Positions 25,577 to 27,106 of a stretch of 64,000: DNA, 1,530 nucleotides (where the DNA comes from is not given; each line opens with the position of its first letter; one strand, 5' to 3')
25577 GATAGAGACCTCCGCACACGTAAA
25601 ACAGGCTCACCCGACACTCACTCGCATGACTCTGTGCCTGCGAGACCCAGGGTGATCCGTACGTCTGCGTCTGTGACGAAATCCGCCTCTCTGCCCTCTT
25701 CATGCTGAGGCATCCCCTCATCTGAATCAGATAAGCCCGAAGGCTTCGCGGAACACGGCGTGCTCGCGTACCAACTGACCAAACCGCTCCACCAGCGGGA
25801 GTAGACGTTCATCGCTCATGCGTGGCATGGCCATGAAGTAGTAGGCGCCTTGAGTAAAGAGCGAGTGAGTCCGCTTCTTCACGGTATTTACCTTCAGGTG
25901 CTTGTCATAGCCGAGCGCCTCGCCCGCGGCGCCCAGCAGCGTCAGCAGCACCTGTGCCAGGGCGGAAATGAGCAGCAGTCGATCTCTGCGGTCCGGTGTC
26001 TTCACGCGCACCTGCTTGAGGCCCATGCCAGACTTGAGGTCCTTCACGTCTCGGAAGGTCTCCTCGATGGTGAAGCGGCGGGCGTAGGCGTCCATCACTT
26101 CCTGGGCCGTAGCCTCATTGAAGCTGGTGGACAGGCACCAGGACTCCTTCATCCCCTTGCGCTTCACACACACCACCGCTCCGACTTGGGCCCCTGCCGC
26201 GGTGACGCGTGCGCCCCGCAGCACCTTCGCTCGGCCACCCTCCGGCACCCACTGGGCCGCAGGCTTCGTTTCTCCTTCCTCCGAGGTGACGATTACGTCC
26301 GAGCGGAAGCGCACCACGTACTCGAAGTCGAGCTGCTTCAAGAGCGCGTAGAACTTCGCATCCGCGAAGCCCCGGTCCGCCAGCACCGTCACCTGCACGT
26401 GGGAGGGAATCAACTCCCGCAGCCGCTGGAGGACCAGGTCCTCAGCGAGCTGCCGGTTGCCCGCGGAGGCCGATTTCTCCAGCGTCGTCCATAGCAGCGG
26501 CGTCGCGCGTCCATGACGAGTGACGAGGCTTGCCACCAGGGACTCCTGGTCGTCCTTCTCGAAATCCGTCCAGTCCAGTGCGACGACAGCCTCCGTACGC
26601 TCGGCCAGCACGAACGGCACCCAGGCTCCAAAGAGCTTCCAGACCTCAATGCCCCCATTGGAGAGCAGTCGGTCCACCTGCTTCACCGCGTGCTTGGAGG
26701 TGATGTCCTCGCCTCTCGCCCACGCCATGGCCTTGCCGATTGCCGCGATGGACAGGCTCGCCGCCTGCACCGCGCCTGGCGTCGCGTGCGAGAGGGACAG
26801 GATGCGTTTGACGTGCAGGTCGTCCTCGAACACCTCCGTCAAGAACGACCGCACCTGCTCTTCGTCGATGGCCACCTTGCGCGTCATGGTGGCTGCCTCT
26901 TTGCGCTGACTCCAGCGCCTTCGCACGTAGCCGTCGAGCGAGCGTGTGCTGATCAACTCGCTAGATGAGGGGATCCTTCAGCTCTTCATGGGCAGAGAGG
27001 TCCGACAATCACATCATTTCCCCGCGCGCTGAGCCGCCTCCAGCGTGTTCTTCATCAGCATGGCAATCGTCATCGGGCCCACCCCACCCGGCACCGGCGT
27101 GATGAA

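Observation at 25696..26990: Intact IS4-family element with recognisable inverted repeats and 9-bp target-site duplication (recent transposition)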

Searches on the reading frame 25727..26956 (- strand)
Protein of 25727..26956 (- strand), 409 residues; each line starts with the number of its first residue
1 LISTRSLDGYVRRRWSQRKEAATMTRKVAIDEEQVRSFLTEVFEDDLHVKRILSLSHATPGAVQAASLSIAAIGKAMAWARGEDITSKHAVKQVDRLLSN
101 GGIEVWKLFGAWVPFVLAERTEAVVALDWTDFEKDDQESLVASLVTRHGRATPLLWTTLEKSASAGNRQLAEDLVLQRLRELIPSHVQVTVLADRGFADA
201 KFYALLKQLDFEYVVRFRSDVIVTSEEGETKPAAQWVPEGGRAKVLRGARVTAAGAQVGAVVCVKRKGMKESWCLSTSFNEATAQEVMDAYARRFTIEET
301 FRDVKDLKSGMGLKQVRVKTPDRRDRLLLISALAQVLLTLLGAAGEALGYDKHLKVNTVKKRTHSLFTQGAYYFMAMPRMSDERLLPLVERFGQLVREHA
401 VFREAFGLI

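Call 3: search_protein_families(library=pfam, proteins=[window:25727-26956:-], max_evalue=0.01)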
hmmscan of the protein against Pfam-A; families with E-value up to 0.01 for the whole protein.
window:25727-26956:- (409 aa): 3 families
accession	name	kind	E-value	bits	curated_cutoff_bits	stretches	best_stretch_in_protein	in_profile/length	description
PF01609.27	DDE_Tnp_1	-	1.4e-14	54.7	23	1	154-336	49-199/200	Transposase DDE domain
PF13701.12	DDE_Tnp_1_4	-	1.7e-06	27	34.7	1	174-344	204-376/435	Transposase DDE domain group 1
PF13546.12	DDE_5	-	2.1e-05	24.6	27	1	167-250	160-239/272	DDE superfamily endonuclease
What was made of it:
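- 25727..26887 (-): Transposase gene, 386 aa plus stop. The ATG at 26887 follows AAGAGG. The mechanical ORF extends to a TTG at 26956. Pfam DDE_Tnp_1 (call 3).
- Checked: It hits Pfam DDE_Tnp_1 at 1.4e-14 (call 3).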

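Call 8: search_protein_families(library=ncbifam, proteins=[window:25727-26956:-], max_evalue=0.01)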
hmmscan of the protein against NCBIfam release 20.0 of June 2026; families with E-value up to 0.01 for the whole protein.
window:25727-26956:- (409 aa): 11 families
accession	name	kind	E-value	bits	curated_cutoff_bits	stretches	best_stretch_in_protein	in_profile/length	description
NF033591.1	transpos_IS4_2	equivalog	4.9e-67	226.4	152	1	69-382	2-322/340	IS4 family transposase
NF033592.1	transpos_IS4_1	equivalog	2.2e-14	53.3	115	1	188-340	177-330/332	IS4 family transposase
NF049999.1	transpos_IS701_3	equivalog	1e-13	51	170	2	255-346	274-365/412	IS701 family transposase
NF033539.1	transpos_IS1380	equivalog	1.5e-11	43.6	180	1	174-347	195-381/419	IS1380 family transposase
NF041680.1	transp_NF041680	equivalog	3.9e-09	36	440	2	272-340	300-367/439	NF041680 family putative transposase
NF033559.2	transpos_IS1634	equivalog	8.2e-09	35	100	1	273-343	361-428/483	IS1634 family transposase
NF033540.2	transpos_IS701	equivalog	1.1e-06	28.3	150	1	171-340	164-361/363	IS701 family transposase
NF033541.0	transpos_ISH3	equivalog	4.8e-06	25.9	225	1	189-308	148-269/298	ISH3 family transposase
NF049925.1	transpos_IS4_4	equivalog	5.8e-05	22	250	1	186-306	207-337/449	IS4 family transposase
NF049921.1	transpos_IS701_2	equivalog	0.00062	19.3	250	1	173-317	129-268/318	IS701 family transposase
NF033590.1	transpos_IS4_3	equivalog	0.00084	18.4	160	1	272-336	253-317/405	IS4 family transposase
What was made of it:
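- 25727..26887 (-): NF033591 IS4 family, 226 bits against a cut-off of 152 (call 8).
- On IS4 family: IS701, IS1380, IS1634 and ISH3 models all score far below their cut-offs (call 8).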

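Call 9: find_encoding_contigs(protein=window:25727-26887:-, flank=3000, max_places=10)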
Protein window:25727-26887:- (386 aa): no gene with exactly this product is on record in the collection.

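Call 10: search_solved_structures(query=window:25727-26887:-, max_evalue=1, show_alignments=2)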
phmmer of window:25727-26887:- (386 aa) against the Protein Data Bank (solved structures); distinct sequences matched with E-value up to 1: 6.
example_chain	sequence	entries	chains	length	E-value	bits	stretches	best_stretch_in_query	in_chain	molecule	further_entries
1b7e_A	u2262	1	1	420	0.03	16.6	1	248-316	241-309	PROTEIN (TRANSPOSASE INHIBITOR PROTEIN FROM TN5)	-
4dm0_A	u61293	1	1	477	0.037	16.3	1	248-316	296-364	Transposase for transposon Tn5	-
3ecp_A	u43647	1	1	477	0.037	16.3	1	248-316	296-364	Tn5 transposase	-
1mus_A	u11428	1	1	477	0.037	16.3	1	248-316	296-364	Tn5 transposase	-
1mm8_A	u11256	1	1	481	0.037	16.3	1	248-316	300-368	Tn5 Transposase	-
1muh_A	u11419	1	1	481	0.037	16.3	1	248-316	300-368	Tn5 transposase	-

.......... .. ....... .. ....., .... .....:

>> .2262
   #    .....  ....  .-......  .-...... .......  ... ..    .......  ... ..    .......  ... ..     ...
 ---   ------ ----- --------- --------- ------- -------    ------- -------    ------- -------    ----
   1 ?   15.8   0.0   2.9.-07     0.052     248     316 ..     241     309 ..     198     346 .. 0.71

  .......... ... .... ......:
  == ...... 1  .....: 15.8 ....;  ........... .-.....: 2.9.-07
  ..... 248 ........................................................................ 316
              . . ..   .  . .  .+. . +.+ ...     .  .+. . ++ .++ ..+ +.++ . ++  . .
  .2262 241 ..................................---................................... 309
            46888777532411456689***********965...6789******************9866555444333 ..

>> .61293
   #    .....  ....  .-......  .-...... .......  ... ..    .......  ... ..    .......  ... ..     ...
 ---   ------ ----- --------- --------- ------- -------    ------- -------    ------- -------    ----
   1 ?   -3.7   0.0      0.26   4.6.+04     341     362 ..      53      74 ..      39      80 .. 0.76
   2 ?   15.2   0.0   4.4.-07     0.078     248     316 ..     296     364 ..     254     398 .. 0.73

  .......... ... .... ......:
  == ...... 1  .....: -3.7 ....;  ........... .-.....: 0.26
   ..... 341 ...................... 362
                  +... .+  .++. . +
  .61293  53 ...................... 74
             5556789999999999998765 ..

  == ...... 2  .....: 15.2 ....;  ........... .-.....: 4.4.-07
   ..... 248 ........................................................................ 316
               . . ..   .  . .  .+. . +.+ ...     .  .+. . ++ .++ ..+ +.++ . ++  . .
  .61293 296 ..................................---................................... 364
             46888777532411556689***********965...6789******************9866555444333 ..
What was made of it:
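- Closest known: IS50 / Tn5 transposase. Same: The YREK region aligns (call 10).
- Closest known: IS50 / Tn5 transposase. Different: The match is only marginal, E = 0.03-0.04 over 69 residues (call 10).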

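Call 11: find_related_loci(query=window:25727-26887:-, collection=genome_contigs, flank=3000)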
Query window:25727-26887:- (386 aa) in genome_contigs; peptide patterns used: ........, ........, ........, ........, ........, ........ (x = any residue, [..] = any of these).
127 stretches matched a pattern; 42 encode a relative of the query (tblastn E <= 1e-3); 42 distinct loci.
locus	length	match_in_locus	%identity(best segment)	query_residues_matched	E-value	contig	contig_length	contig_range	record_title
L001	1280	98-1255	93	1-386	0e+0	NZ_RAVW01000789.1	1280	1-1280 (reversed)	Corallococcus exercitus strain AB043A NODE_789_1280_cov_41.497_ID_17951, whole genome shotgun sequence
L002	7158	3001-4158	88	1-386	0e+0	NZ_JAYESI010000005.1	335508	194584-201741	Corallococcus sp. RDP092CA NODE_5_length_335508_cov_15.763851, whole genome shotgun sequence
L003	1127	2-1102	79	20-386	0e+0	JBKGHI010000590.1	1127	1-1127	Myxococcus sp. 1LA NODE_590_length_1127_cov_372.639925, whole genome shotgun sequence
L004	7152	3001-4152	64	1-386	2e-155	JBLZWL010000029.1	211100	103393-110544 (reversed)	Corallococcus terminator strain BB12-2 000014Farrow, whole genome shotgun sequence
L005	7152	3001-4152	64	1-386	3e-153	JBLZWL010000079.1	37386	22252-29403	Corallococcus terminator strain BB12-2 000085F_arrow, whole genome shotgun sequence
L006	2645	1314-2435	50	10-386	4e-129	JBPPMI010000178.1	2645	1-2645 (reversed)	MAG: Solirubrobacterales bacterium isolate BIOS2019_out_087 k131_2092591, whole genome shotgun sequence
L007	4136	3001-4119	50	12-386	5e-120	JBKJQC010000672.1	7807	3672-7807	MAG: Polyangiales bacterium isolate ant_bin.485 k117_4760890, whole genome shotgun sequence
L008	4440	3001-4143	51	3-386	3e-115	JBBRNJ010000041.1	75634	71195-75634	MAG: Polyangiales bacterium isolate La1_metabat2.153 LA1C_B2.153_k141_1715158L_75634_cov_13.0354, whole genome shotgun s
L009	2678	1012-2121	50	11-383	9e-119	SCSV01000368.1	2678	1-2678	MAG: Salinibacterium sp. isolate FW300_bin.11 FW300_bin.11-151701, whole genome shotgun sequence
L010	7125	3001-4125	53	10-386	7e-114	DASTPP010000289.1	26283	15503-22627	MAG TPA_asm: Polyangiaceae bacterium isolate SMAG_U2200 k141_112658, whole genome shotgun sequence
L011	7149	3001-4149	50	2-386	3e-113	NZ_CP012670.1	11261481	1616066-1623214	Sorangium cellulosum strain So ceGT47 chromosome, complete genome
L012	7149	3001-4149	50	2-386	3e-113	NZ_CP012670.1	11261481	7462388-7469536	Sorangium cellulosum strain So ceGT47 chromosome, complete genome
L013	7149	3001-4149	50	2-386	3e-113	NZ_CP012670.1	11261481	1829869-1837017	Sorangium cellulosum strain So ceGT47 chromosome, complete genome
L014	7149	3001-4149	50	2-386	3e-113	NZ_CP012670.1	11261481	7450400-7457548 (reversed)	Sorangium cellulosum strain So ceGT47 chromosome, complete genome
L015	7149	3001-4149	50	2-386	3e-113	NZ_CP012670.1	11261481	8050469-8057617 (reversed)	Sorangium cellulosum strain So ceGT47 chromosome, complete genome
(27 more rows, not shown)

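Call 22: search_dna_similar(query=window:25727-26887:-, collection=plasmids, mode=protein, max_rows=25, max_evalue=0.001)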
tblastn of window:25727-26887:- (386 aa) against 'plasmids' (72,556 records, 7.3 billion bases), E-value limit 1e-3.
Records with a match: 3067; places in all: 4900; records where one place covers at least 80% of the query: 1745.
Best place of each record, by identity: <60% 3067.
By first word of the organism name: Escherichia 1136; Klebsiella 1027; Salmonella 256; Enterobacter 185; Shigella 119; Citrobacter 63; Vibrio 50; Providencia 32; Pseudomonas 28; Acinetobacter 28; and 33 more.
By predicted mobility (MOB-suite, as given by PLSDB): conjugative 2338; non-mobilizable 416; mobilizable 313.
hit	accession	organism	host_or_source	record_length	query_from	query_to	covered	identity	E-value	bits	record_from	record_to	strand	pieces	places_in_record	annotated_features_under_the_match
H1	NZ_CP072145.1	Rhizobium sp. L51/94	Blueberry,cell culture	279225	1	386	100%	51.9%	8e-102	337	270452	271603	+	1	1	IS4 family transposase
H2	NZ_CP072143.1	Rhizobium sp. L51/94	Blueberry,cell culture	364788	1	386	100%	51.9%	8e-102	337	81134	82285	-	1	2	IS4 family transposase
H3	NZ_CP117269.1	Rhizobium rhododendri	Rhododendron sp.,pure bacterial ...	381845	1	386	100%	51.9%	8e-102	337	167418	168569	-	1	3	IS4 family transposase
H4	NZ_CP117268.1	Rhizobium rhododendri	Rhododendron sp.,pure bacterial ...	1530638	1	386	100%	51.9%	8e-102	337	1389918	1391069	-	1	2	record has no annotation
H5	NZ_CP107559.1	Methylocystis sp. MJC1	whole organism,Alpine Peat Bogs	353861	10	378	96%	51.6%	9e-81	327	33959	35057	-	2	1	IS4 family transposase | hypothetical protein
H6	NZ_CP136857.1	Oceanisphaera sp. IT1-181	-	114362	2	386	100%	43.5%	4e-89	301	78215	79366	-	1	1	IS4 family transposase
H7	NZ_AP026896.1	Aeromonas caviae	Microbe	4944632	2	386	100%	42.3%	8e-86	291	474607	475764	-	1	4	none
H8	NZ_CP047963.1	Aeromonas media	cell culture,hospital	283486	5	386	99%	42.3%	2e-84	287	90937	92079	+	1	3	IS4-like element ISAs18 family transposase | conjugal transfer protein TraG N-terminal domain-containing protein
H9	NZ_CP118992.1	Aeromonas allosaccharophila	Homo sapiens,cell culture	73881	8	386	98%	42.6%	2e-84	287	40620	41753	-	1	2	IS4-like element ISAs18 family transposase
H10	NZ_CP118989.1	Aeromonas allosaccharophila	Homo sapiens,cell culture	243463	8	386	98%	42.6%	2e-84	287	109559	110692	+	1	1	IS4-like element ISAs18 family transposase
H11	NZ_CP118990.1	Aeromonas allosaccharophila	Homo sapiens,cell culture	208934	8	386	98%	42.6%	2e-84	287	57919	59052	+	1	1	IS4-like element ISAs18 family transposase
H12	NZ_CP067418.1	Aeromonas media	cell culture,water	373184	8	386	98%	42.6%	2e-84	287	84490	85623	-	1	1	IS4-like element ISAs18 family transposase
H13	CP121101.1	Aeromonas hydrophila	Homo sapiens,urine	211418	23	351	85%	46.4%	4e-76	263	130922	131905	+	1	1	none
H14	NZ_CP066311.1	Azotobacter chroococcum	single,soil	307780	11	350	88%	25.3%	8e-10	68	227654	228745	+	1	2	IS4 family transposase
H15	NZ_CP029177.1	Acidibrevibacterium fodinaquatile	cell culture,acidic mine water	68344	184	386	53%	42.4%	2e-24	112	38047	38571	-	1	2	transposase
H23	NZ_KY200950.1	Klebsiella pneumoniae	-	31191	3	340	88%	24.8%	2e-15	86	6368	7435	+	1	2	IS4-like element IS10A family transposase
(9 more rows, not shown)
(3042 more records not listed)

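Call 23: get_annotated_region(hit=H23, flank=400)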
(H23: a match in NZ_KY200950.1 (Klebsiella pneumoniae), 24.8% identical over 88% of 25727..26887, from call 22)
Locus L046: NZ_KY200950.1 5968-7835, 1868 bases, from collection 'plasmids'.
description: Klebsiella pneumoniae subsp. pneumoniae strain Kp1219 plasmid pOXA-517, complete sequence
organism: Klebsiella pneumoniae (NCBI taxid 72407)
taxonomy: Bacteria; Pseudomonadota; Gammaproteobacteria; Enterobacterales; Enterobacteriaceae; Klebsiella; Klebsiella pneumoniae
host: -; source: -; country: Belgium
typing (MOB-suite, as given by PLSDB): non-mobilizable; replicon IncL/M; mating-pair formation MPF_I
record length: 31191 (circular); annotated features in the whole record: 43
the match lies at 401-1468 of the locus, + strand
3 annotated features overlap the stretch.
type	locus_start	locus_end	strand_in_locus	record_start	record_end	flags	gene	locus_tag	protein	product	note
CDS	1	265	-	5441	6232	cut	-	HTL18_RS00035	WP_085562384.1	OXA-48 family class D beta-lactamase OXA-517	-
predicted_resistance_gene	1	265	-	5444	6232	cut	blaOXA-517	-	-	OXA-48 family class D beta-lactamase OXA-517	predicted by amrfinderplus; class BETA-LACTAM; identity 100.0%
CDS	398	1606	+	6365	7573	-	-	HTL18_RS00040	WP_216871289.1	IS4-like element IS10A family transposase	GO:0006313 - DNA transposition [Evidence IEA]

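Call 24: get_annotated_region(hit=H8, flank=400)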
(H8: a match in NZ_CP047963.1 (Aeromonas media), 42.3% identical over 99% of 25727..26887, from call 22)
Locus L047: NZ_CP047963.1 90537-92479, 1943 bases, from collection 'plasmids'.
description: Aeromonas media strain MC64 plasmid pMC64A, complete sequence
organism: Aeromonas media (NCBI taxid 651)
taxonomy: Bacteria; Pseudomonadota; Gammaproteobacteria; Aeromonadales; Aeromonadaceae; Aeromonas; Aeromonas media
host: -; source: cell culture,hospital; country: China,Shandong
typing (MOB-suite, as given by PLSDB): non-mobilizable; replicon IncU
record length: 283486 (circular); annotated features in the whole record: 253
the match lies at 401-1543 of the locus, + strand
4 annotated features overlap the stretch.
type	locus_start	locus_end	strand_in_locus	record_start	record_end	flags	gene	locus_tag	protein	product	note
CDS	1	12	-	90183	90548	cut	tnpB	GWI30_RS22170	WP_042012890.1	IS66 family insertion sequence element accessory protein TnpB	-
CDS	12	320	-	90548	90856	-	-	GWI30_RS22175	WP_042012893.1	hypothetical protein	-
CDS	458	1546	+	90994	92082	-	-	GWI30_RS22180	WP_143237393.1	IS4-like element ISAs18 family transposase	GO:0006313 - DNA transposition [Evidence IEA]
CDS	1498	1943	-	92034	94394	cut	-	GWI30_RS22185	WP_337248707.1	conjugal transfer protein TraG N-terminal domain-containing protein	-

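Call 34: find_homologous_proteins(query=window:25727-26887:-, max_evalue=1e-30)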
Query window:25727-26887:- (386 aa): 7934 proteins with E <= 1e-30 among 8000 candidates; the best 120 are listed.
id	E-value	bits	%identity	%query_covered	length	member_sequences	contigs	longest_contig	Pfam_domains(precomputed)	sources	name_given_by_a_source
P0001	9.6e-234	793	93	100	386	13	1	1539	PF13701.13,PF01609.28,PF13546.13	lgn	-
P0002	9.2e-221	750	88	100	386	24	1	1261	PF13701.13,PF01609.28,PF13546.13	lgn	-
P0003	1.3e-220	750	89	100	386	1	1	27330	PF13701.13,PF01609.28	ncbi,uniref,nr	ncbi:IS4 family transposase [Corallococcus exiguus]|uniref:IS4 family transposase n=2 Tax=Corallococ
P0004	3.7e-220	748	88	100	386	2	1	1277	PF13701.13,PF01609.28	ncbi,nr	ncbi:IS4 family transposase [Corallococcus sp. AB004]|nr:IS4 family transposase [Corallococcus sp. A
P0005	4.6e-220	748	88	100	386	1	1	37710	PF13701.13,PF01609.28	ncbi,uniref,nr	ncbi:IS4 family transposase [Corallococcus sp. AB045]|uniref:IS4 family transposase n=1 Tax=Coralloc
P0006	7.4e-220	747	88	100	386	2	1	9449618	PF13701.13,PF01609.28,PF13546.13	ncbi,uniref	ncbi:IS4 family transposase [Corallococcus interemptor]|uniref:IS4 family transposase n=1 Tax=Corall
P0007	2.1e-219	746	88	100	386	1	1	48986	PF13701.13,PF01609.28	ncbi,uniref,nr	ncbi:IS4 family transposase [Corallococcus sp. AB011P]|uniref:IS4 family transposase n=1 Tax=Corallo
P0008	1.5e-218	743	89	100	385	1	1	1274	PF13701.13,PF01609.28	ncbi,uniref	ncbi:IS4 family transposase [Corallococcus interemptor]|uniref:IS4 family transposase n=1 Tax=Corall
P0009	2.9e-218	742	88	100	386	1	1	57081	PF13701.13,PF01609.28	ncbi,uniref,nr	ncbi:IS4 family transposase [Corallococcus sp. CA054B]|uniref:IS4 family transposase n=1 Tax=Corallo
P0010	4.4e-218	741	88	100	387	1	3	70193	PF13701.13,PF01609.28,PF13546.13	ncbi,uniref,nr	ncbi:IS4 family transposase [Corallococcus exiguus]|uniref:IS4 family transposase n=1 Tax=Corallococ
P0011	1.2e-217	740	88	100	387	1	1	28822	PF13701.13,PF01609.28,PF13546.13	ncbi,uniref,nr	ncbi:IS4 family transposase [Corallococcus exiguus]|uniref:IS4 family transposase n=1 Tax=Corallococ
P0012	1.3e-217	740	88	100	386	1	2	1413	PF01609.28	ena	-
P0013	1.7e-217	739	88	100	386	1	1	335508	PF01609.28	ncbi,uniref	ncbi:IS4 family transposase [Corallococcus sp. RDP092CA]|uniref:IS4 family transposase n=1 Tax=Coral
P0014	1.4e-214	730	87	100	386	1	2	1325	PF01609.28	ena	-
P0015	6.1e-211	718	84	100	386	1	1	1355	PF01609.28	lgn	-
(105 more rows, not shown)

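Call 35: find_encoding_contigs(protein=P0010, flank=1500, max_places=6)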
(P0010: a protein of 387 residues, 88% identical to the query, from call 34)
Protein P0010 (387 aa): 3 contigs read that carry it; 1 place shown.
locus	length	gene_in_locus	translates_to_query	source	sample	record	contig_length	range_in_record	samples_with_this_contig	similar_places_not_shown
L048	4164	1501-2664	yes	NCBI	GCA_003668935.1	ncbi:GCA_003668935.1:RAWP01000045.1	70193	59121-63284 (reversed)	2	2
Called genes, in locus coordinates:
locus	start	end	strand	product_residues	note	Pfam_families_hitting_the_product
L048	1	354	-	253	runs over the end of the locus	PF13672:PP2C_2 (weak)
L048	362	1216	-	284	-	-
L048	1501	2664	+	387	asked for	PF01609:DDE_Tnp_1, PF13701:DDE_Tnp_1_4 (weak), PF13546:DDE_5 (faint)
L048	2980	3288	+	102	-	-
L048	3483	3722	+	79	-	-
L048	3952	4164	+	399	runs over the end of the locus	-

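Call 36: find_encoding_contigs(protein=P0006, flank=1500, max_places=6)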
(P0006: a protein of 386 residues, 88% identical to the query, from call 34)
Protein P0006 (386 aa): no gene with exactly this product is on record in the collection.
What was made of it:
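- Tried and rejected: A look-up of P0006 failed (call 36).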

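Call 37: find_encoding_contigs(protein=P0003, flank=1500, max_places=6)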
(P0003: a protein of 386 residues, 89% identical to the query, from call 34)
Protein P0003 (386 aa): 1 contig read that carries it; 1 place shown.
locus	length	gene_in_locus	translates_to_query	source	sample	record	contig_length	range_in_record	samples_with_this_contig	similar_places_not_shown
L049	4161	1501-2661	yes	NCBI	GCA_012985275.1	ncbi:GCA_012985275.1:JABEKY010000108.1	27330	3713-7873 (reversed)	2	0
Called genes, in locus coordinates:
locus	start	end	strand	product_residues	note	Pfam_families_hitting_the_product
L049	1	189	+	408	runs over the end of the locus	PF02624:YcaO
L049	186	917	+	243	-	PF07812:TfuA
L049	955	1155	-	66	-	-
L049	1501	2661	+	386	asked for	PF01609:DDE_Tnp_1, PF13701:DDE_Tnp_1_4 (weak)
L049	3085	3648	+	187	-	-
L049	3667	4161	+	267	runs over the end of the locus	PF13302:Acetyltransf_3 (weak), PF00583:Acetyltransf_1, PF13508:Acetyltransf_7, PF08445:FR47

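Call 43: search_protein_families(library=ncbifam, proteins=[L046:398-1606:+, L047:458-1546:+], max_evalue=0.00001)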
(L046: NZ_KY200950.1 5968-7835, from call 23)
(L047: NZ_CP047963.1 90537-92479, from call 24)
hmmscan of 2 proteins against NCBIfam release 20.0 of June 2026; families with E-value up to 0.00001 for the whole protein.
L046:398-1606:+ (402 aa): 3 families
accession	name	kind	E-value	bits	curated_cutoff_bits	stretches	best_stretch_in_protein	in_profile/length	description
NF033591.1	transpos_IS4_2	equivalog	7.7e-122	406.6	152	1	39-391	1-337/340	IS4 family transposase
NF033592.1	transpos_IS4_1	equivalog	1.9e-13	50.2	115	1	155-332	177-328/332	IS4 family transposase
NF033559.2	transpos_IS1634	equivalog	5.8e-06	25.6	100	0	265-347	361-437/483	IS1634 family transposase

L047:458-1546:+ (362 aa): 8 families
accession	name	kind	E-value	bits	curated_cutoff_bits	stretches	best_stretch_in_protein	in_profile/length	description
NF033591.1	transpos_IS4_2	equivalog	9.2e-82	274.9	152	1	23-340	2-326/340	IS4 family transposase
NF033592.1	transpos_IS4_1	equivalog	1.3e-14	54.1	115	1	121-260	160-300/332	IS4 family transposase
NF033559.2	transpos_IS1634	equivalog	6.4e-10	38.7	100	1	227-300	362-432/483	IS1634 family transposase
NF049999.1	transpos_IS701_3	equivalog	3.3e-09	36.1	170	1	208-291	273-359/412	IS701 family transposase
NF049925.1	transpos_IS4_4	equivalog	4.4e-07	29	250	1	199-260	273-338/449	IS4 family transposase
NF049921.1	transpos_IS701_2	equivalog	5e-07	29.4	250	1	97-259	103-258/318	IS701 family transposase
NF033540.2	transpos_IS701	equivalog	2e-06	27.4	150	0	142-259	184-330/363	IS701 family transposase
NF033541.0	transpos_ISH3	equivalog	7.4e-06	25.3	225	0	143-261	150-269/298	ISH3 family transposase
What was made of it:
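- On IS10 subgroup of IS4: It shares its best NCBIfam model with IS10A (calls 8, 43).
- Closest known: IS10 / IS10A. Same: Single DDE transposase of about 390-400 aa that hits the same NCBIfam model, NF033591 (calls 8, 43).
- Closest known: ISAs18. Same: It hits the same NCBIfam model (call 43).
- Family: NF033591 scores 226 bits against a cut-off of 152 (call 8), and IS10A hits the same model (call 43).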
